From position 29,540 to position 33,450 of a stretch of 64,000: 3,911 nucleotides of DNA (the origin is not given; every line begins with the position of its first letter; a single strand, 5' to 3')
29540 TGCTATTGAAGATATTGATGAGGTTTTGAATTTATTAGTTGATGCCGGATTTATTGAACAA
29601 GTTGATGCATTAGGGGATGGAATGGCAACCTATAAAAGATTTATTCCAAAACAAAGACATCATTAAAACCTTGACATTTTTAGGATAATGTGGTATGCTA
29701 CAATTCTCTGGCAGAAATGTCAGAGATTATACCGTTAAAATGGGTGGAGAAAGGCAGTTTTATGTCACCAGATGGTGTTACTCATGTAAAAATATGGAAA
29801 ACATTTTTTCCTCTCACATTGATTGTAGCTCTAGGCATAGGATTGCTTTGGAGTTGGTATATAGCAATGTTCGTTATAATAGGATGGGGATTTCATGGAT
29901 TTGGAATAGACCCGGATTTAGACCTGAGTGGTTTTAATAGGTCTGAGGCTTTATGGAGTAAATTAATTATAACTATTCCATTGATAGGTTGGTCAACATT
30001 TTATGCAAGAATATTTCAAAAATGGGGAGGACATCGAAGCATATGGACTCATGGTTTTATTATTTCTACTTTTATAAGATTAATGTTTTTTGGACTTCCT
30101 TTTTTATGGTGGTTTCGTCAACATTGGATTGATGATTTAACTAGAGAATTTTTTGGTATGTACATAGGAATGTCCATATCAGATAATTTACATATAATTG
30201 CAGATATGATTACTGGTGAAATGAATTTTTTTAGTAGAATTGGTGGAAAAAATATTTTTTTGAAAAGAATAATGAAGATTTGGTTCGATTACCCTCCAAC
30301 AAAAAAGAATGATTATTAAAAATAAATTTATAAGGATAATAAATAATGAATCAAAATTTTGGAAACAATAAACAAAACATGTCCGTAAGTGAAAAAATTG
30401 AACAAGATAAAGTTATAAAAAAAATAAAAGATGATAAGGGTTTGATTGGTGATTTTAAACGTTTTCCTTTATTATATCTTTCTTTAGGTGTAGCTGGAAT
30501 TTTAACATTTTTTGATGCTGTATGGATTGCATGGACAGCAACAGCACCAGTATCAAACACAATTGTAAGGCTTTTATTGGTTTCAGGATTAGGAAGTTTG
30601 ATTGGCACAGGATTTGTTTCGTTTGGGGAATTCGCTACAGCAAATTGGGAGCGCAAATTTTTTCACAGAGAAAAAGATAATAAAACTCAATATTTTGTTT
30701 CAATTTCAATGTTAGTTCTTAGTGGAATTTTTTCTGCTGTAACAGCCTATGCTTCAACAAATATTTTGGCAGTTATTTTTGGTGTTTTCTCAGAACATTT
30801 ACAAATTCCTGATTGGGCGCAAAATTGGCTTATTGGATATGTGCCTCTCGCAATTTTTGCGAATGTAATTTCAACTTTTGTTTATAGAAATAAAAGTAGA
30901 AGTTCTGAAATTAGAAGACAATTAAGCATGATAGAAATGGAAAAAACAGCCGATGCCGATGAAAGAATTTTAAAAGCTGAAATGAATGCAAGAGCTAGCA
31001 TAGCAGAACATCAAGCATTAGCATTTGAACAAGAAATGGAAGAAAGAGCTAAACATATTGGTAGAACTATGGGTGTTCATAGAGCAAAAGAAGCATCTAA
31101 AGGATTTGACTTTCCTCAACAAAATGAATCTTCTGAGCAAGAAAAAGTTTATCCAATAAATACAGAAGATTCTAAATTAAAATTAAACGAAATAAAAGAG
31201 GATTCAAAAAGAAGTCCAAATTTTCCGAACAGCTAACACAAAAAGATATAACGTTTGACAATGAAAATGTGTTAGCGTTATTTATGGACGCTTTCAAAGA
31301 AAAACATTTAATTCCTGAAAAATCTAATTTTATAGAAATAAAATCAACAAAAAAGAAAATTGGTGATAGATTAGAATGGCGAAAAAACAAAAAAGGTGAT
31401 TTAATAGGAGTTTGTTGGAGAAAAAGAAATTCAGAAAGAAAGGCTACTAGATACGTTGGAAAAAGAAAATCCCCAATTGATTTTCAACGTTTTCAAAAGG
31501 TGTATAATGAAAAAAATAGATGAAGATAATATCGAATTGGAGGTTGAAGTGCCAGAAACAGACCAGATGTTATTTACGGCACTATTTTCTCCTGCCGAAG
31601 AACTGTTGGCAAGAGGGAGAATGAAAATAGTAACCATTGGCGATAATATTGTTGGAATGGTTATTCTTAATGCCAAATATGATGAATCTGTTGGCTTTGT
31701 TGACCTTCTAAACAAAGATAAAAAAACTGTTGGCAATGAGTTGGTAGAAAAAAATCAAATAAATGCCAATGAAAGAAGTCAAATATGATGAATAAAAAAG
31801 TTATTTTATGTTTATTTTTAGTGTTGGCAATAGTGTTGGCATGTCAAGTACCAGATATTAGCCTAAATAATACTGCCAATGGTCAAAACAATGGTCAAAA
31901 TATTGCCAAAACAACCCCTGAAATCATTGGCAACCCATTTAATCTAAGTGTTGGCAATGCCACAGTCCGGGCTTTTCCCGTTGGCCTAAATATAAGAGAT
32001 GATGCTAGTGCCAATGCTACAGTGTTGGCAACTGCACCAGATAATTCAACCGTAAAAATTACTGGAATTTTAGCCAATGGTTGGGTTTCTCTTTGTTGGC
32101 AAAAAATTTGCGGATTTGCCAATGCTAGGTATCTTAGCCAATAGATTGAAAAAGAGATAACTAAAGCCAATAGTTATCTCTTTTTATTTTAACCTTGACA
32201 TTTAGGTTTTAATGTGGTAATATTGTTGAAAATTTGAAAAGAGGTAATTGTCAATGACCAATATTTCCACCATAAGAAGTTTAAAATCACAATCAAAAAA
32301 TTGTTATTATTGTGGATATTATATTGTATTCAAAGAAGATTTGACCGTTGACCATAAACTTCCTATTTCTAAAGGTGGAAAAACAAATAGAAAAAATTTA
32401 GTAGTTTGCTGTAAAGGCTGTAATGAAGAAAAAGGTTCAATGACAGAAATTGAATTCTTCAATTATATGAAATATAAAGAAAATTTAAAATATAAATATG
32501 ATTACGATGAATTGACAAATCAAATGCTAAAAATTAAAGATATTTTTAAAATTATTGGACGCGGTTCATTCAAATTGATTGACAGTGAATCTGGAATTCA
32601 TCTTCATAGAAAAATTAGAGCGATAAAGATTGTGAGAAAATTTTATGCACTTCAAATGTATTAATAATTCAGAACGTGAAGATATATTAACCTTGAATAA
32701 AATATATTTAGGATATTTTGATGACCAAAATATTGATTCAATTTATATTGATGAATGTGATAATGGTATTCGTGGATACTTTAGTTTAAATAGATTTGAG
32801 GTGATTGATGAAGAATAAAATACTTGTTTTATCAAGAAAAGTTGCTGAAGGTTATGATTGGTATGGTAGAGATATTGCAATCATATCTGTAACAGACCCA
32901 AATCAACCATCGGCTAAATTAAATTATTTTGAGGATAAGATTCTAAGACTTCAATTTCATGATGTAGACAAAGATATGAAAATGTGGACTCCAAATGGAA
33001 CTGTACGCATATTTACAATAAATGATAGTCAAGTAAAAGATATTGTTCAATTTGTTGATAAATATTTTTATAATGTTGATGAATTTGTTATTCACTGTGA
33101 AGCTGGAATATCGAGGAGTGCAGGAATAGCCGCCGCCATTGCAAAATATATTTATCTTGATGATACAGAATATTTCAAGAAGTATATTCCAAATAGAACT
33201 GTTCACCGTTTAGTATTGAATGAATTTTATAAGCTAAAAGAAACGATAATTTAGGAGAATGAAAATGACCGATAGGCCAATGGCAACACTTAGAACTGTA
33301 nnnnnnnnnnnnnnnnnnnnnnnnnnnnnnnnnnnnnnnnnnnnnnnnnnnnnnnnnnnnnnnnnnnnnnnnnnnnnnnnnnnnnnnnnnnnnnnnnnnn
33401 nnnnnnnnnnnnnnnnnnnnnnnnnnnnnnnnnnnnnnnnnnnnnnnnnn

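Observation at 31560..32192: About 22 copies of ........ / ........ packed into ~600 bp, running through two coding sequences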

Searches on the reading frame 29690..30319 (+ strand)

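Call 6: search_protein_families(library=pfam, proteins=[window:29690-30319:+], max_evalue=0.01)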
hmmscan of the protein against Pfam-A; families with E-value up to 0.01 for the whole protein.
window:29690-30319:+ (209 aa): 1 family
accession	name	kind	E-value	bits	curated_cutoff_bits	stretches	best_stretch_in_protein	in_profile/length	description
PF09988.15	DUF2227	-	6.4e-10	39.7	25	1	27-137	1-97/169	Uncharacterized metal-binding protein (DUF2227)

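Call 7: search_protein_families(library=phrogs, proteins=[window:29690-30319:+], max_evalue=0.01)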
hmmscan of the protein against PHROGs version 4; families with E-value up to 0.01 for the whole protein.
window:29690-30319:+ (209 aa): 0 families

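Call 100: search_protein_families(library=padloc, proteins=[window:29690-30319:+], max_evalue=0.1)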
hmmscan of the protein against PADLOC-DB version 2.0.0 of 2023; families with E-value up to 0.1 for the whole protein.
window:29690-30319:+ (209 aa): 0 families

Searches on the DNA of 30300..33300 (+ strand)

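Call 4: search_dna_similar(query=window:30300-33300:+, collection=phages, mode=distant, max_rows=20)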
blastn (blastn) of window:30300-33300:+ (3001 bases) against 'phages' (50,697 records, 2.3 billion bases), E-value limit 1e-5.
No match.
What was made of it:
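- Tried and rejected: Search of 30300-33300 against 50,697 phage records: no match (call 4).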

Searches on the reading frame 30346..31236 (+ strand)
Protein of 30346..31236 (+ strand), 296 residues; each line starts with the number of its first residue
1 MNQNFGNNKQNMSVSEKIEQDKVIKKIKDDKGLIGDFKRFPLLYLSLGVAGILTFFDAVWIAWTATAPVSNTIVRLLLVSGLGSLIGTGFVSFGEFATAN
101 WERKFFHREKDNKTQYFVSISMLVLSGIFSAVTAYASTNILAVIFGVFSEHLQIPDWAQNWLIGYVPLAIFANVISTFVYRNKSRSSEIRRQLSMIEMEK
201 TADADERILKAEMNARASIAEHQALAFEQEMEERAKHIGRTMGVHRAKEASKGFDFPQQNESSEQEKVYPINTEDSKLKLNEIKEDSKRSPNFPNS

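Call 6: search_protein_families(library=pfam, proteins=[window:30346-31236:+], max_evalue=0.01)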
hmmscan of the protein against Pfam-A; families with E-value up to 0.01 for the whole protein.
window:30346-31236:+ (296 aa): 0 families
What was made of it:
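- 30346..31236 (+): Cassette gene 1: membrane protein, 296 aa, four hydrophobic segments and a charged coiled-coil-like tail. No Pfam family (call 6).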

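Call 7: search_protein_families(library=phrogs, proteins=[window:30346-31236:+], max_evalue=0.01)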
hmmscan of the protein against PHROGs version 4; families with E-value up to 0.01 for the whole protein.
window:30346-31236:+ (296 aa): 0 families

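Call 23: search_protein_families(library=pfam, proteins=[window:30346-31236:+], max_evalue=10)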
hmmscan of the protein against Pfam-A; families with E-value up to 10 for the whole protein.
window:30346-31236:+ (296 aa): 2 families
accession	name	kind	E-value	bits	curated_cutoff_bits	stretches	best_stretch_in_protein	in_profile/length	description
PF19529.4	DUF6057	-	0.023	14.1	29.8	1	49-202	125-270/569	Family of unknown function (DUF6057)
PF02656.20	DUF202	-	8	7.4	23.4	1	134-185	12-67/68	Domain of unknown function (DUF202)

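Call 98: find_homologous_proteins(query=A4, max_evalue=0.001)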
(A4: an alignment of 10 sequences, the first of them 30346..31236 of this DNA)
Query A4 (10 sequences) (296 aa, profile of the alignment): 18 proteins with E <= 0.001 among 8000 candidates.
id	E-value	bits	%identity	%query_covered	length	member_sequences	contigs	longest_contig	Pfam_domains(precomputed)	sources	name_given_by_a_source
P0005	7.3e-74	267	99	100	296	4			-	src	-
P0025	1.0e-72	263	33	18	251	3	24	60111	-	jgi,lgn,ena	-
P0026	1.9e-54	203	26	25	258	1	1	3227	-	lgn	-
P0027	8.9e-49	185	-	-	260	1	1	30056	-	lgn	-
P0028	8.9e-48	181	-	-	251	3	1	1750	-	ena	-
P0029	1.1e-47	181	42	4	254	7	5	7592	-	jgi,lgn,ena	-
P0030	1.1e-46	178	-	-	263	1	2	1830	-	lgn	-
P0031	3.6e-46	176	-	-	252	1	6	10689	-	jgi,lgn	jgi:hypothetical protein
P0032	4.3e-46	176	-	-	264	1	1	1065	-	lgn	-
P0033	6.8e-46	175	-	-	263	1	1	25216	-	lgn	-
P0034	6.2e-45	172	30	16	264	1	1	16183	-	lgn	-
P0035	3.9e-44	169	-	-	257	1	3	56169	-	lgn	-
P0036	1.7e-43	167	27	25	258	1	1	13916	-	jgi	jgi:hypothetical protein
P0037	2.6e-43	167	43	5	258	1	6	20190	-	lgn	-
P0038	2.9e-43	166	-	-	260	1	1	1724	-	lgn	-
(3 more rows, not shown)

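Call 99: find_encoding_contigs(protein=P0025, flank=10000, max_places=3)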
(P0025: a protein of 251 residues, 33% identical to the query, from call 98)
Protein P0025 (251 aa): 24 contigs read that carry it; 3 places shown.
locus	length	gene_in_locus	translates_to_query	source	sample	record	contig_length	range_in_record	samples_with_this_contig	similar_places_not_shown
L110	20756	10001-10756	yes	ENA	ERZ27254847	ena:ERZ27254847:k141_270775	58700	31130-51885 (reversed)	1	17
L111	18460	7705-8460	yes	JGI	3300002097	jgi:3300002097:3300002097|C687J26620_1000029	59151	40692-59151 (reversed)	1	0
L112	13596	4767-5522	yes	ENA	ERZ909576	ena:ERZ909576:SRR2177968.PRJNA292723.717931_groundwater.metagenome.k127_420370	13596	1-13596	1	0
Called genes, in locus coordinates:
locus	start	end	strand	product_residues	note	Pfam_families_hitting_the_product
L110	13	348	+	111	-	-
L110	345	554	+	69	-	-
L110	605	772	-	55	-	-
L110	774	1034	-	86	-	-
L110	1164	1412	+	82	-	-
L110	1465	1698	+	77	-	-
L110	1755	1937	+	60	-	-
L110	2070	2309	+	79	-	-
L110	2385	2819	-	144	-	-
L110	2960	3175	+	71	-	-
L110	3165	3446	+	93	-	-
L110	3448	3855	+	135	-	PF08962:Rv2632c-like (weak)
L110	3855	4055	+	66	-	-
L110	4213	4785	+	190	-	-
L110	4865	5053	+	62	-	-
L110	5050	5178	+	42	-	-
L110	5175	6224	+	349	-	PF13730:HTH_36 (weak)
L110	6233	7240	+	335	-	PF03796:DnaB_C (weak)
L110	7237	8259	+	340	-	-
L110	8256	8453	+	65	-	-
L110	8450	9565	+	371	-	PF01555:N6_N4_Mtase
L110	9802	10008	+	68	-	-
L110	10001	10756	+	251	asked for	-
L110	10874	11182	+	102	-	-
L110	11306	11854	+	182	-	PF10544:T5orf172, PF13455:MUG113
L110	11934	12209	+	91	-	PF08239:SH3_3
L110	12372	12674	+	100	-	-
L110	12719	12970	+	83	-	-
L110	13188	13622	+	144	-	-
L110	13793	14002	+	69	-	-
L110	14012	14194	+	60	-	-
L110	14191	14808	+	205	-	-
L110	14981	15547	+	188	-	-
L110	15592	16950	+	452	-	PF18897:Gp3-like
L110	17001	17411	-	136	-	-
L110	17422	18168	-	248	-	-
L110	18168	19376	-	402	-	PF14594:Sipho_Gp37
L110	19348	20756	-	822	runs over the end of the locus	PF17164:DUF5122 (faint), PF07494:Reg_prop (faint), PF12768:Rax2 (weak), PF22768:SPP1_Dit (weak)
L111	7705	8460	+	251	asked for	-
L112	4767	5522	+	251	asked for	-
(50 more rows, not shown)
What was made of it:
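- The relatives already encode a separate initiator-like protein and helicase (call 99).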

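Call 100: search_protein_families(library=padloc, proteins=[window:30346-31236:+], max_evalue=0.1)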
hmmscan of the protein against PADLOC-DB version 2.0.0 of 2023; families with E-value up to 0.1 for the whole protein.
window:30346-31236:+ (296 aa): 0 families
